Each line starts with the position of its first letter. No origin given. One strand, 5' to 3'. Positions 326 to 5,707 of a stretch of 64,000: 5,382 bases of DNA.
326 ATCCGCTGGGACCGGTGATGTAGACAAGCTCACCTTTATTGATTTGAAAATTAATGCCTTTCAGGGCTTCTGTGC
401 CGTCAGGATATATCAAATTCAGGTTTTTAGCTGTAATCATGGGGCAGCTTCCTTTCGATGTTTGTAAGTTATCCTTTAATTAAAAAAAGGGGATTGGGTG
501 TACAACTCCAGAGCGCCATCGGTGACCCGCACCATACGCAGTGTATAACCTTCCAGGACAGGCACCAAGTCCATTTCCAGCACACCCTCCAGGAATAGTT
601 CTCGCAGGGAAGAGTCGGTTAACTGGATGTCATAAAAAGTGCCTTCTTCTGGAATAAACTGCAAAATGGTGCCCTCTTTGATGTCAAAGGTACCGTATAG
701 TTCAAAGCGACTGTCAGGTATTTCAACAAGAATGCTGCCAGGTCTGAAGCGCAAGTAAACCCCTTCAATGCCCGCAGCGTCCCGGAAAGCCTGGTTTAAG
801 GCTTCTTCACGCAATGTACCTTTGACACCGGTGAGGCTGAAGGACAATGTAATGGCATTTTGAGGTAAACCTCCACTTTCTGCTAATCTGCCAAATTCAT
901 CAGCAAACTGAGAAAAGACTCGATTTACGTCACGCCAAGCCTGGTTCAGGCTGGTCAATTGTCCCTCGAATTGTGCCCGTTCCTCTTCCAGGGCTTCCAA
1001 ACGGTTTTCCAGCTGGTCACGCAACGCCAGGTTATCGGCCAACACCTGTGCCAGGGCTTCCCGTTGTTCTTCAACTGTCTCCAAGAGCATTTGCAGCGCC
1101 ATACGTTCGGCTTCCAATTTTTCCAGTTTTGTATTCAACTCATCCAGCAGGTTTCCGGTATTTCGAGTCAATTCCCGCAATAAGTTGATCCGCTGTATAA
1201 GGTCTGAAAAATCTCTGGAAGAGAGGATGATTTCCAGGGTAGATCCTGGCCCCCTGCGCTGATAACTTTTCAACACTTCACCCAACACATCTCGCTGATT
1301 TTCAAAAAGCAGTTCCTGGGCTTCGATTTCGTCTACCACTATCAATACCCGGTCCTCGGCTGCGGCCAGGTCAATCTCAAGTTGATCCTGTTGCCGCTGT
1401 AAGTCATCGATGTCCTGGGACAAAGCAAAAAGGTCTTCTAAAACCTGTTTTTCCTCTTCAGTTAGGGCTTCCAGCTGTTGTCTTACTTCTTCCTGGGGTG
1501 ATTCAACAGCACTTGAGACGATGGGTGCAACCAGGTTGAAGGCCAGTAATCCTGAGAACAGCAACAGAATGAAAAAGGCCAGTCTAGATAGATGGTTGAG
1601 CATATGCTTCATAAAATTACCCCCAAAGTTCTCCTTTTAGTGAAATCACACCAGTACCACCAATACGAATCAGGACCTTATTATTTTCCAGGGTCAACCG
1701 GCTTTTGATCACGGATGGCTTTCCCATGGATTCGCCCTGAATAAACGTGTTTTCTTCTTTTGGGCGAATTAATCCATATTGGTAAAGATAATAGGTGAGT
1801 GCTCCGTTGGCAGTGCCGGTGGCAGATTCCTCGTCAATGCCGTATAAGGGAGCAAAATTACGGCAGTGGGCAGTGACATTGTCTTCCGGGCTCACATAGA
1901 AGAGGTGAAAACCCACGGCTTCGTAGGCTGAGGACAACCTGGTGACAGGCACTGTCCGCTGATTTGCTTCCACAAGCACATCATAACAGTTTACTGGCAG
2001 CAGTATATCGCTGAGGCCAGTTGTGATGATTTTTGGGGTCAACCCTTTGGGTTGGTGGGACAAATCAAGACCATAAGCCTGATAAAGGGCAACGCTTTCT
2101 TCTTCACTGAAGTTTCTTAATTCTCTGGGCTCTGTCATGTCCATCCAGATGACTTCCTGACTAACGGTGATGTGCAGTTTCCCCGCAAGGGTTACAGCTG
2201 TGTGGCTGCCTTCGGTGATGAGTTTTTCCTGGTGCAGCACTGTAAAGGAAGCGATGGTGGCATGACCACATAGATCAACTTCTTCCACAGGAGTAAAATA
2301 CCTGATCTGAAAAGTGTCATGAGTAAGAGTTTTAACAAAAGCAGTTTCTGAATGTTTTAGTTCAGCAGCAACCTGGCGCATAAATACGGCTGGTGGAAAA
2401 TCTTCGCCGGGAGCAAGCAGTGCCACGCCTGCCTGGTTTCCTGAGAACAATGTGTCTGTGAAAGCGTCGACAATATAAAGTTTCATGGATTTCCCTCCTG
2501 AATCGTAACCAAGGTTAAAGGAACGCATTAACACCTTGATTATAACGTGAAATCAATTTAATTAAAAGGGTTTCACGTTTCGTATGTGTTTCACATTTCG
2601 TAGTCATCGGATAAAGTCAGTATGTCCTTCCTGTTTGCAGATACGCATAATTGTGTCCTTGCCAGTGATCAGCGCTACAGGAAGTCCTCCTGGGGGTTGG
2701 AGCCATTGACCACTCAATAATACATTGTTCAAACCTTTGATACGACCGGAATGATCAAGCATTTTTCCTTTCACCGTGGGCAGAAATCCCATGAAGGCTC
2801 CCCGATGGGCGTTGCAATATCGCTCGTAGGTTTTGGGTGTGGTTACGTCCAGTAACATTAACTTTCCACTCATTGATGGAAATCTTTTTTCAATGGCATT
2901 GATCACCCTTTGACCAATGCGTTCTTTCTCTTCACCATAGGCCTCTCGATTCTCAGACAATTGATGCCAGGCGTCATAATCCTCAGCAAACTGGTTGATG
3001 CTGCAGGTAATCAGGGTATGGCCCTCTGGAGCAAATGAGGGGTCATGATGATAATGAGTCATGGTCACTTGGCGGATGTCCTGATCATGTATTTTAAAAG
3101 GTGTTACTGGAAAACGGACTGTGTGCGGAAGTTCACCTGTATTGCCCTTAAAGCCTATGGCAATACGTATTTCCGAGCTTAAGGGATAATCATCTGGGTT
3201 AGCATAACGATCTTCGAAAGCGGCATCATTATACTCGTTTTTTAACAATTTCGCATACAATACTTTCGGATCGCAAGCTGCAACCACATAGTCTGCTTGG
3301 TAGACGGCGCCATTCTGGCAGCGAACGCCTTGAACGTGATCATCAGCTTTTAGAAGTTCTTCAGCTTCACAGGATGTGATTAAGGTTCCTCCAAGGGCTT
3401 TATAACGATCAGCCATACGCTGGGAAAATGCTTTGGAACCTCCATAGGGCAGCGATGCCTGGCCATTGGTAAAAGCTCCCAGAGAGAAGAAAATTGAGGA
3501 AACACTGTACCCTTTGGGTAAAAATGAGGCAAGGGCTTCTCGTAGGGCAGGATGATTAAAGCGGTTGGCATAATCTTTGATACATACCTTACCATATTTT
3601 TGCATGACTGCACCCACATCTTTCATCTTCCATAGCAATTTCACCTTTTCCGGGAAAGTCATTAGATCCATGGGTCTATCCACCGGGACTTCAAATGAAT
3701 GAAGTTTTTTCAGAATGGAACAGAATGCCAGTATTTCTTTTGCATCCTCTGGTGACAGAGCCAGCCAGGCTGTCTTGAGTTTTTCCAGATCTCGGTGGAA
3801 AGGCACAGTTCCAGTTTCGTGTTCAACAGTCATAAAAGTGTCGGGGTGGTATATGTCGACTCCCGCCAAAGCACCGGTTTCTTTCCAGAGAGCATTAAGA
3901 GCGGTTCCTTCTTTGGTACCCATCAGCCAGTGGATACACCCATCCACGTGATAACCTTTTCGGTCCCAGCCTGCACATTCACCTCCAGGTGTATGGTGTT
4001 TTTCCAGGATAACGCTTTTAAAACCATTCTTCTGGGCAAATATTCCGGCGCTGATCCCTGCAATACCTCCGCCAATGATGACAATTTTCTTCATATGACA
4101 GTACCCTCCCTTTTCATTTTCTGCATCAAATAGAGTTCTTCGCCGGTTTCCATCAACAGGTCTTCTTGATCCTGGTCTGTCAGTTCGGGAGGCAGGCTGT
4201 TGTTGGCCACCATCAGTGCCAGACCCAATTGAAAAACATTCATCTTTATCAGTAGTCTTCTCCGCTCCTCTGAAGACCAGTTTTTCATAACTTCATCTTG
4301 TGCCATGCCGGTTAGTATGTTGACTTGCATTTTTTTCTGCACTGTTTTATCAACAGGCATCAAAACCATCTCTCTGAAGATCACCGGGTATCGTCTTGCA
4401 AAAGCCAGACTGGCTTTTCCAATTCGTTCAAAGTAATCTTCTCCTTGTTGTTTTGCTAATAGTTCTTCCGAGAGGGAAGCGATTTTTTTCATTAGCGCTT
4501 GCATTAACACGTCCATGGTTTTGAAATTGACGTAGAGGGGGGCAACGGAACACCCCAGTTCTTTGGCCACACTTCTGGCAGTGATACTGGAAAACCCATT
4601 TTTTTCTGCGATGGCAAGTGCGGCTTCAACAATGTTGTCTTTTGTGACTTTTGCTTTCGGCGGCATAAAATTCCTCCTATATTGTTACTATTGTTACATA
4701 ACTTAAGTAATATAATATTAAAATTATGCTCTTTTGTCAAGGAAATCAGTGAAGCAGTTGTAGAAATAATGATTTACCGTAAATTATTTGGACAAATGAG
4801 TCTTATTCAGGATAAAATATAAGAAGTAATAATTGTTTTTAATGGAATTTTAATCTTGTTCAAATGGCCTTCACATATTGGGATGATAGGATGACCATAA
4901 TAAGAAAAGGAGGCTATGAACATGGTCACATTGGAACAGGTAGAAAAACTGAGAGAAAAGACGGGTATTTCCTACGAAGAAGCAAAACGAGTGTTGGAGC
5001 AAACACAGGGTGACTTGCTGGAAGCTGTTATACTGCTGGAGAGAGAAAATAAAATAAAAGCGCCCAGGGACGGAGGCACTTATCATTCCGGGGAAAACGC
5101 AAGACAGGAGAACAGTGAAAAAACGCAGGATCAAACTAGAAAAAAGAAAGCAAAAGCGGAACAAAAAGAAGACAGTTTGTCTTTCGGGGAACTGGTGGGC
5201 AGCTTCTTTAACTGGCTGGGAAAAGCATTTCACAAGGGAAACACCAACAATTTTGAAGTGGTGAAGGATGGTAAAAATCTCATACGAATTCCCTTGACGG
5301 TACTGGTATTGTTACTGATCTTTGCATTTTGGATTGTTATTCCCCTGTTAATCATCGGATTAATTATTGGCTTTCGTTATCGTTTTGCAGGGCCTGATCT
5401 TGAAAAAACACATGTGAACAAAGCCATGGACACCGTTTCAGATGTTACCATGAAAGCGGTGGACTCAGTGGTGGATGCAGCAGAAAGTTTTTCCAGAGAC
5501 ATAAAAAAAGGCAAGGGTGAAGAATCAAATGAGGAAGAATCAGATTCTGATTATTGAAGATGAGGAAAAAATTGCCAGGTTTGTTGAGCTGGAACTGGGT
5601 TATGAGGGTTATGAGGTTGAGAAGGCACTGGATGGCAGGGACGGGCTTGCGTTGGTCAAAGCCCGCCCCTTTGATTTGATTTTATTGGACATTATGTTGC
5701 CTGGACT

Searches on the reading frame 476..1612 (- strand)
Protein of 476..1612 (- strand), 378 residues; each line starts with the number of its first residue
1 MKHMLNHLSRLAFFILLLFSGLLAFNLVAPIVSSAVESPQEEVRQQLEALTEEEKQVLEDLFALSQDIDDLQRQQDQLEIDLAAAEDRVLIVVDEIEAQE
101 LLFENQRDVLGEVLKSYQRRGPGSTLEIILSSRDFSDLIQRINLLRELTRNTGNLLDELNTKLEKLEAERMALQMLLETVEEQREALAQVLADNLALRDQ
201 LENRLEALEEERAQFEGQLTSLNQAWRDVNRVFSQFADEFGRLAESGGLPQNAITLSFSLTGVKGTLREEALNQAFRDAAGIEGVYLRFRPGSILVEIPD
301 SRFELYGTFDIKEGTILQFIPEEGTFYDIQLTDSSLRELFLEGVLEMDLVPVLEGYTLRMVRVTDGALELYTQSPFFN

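Call 56: search_protein_families(library=pfam, proteins=[window:476-1612:-], max_evalue=0.00001)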
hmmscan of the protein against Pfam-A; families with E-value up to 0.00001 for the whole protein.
window:476-1612:- (378 aa): 1 family
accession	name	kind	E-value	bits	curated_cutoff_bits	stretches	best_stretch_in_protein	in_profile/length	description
PF24568.1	CC_PcsB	-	1.5e-07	31.6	27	1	104-168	9-74/75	Peptidoglycan hydrolase PcsB, coiled-coil domain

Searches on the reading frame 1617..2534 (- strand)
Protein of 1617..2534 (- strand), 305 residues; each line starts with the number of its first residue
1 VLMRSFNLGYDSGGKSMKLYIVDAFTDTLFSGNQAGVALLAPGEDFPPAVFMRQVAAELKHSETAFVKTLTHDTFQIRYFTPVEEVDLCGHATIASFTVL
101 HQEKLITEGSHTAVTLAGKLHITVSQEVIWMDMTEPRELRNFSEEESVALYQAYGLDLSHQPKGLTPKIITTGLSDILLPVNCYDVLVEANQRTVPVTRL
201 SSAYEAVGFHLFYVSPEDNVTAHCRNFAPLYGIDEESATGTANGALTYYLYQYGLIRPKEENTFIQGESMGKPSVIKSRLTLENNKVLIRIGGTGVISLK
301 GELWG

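Call 56: search_protein_families(library=pfam, proteins=[window:1617-2534:-], max_evalue=0.00001)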
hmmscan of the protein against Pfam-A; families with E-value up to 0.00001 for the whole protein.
window:1617-2534:- (305 aa): 2 families
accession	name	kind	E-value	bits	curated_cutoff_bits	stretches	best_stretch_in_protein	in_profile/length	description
PF02567.21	PhzC-PhzF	-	1.8e-50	172.5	27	1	22-301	1-281/281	Phenazine biosynthesis-like protein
PF01678.24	DAP_epimerase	-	3.2e-06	27.7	34.7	1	62-136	40-118/121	Diaminopimelate epimerase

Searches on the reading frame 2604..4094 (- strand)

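Call 56: search_protein_families(library=pfam, proteins=[window:2604-4094:-], max_evalue=0.00001)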
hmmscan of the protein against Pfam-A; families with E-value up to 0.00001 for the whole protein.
window:2604-4094:- (496 aa): 8 families
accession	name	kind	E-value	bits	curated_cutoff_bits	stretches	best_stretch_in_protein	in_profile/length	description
PF01593.30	Amino_oxidase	-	4.3e-21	76.2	19.8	1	11-480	1-437/443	Flavin containing amine oxidoreductase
PF13450.12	NAD_binding_8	-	1.2e-14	54.8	21.9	1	6-72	1-67/68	NAD(P)-binding Rossmann-like domain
PF01266.30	DAO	-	7.5e-12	45.9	27.9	1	3-49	1-47/353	FAD dependent oxidoreductase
PF00890.30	FAD_binding_2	-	3.7e-08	33.4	20.4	0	4-38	2-36/414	FAD binding domain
PF07992.20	Pyr_redox_2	-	1.8e-07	31.4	26.1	0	2-40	1-40/291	Pyridine nucleotide-disulphide oxidoreductase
PF01946.23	Thi4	-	4.2e-06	26.6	26.2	0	3-40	19-57/235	Thi4 family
PF01134.28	GIDA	-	6.3e-06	25.9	22.1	0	3-33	1-31/391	Glucose inhibited division protein A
PF12831.13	FAD_oxidored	-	8.4e-06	25.8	27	0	4-40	2-38/416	FAD dependent oxidoreductase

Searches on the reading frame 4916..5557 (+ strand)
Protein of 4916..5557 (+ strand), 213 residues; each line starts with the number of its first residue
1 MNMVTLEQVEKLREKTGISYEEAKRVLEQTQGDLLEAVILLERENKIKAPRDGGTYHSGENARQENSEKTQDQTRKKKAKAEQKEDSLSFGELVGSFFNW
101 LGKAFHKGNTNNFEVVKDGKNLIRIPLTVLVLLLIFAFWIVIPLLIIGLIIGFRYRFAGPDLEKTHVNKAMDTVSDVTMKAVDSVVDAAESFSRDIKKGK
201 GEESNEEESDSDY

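Call 56: search_protein_families(library=pfam, proteins=[window:4916-5557:+], max_evalue=0.00001)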
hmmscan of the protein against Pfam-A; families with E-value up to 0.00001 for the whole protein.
window:4916-5557:+ (213 aa): 1 family
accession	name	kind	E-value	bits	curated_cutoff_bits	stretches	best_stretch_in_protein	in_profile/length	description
PF14242.11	DUF4342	-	4.2e-08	33.6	25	1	95-152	13-70/81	Domain of unknown function (DUF4342)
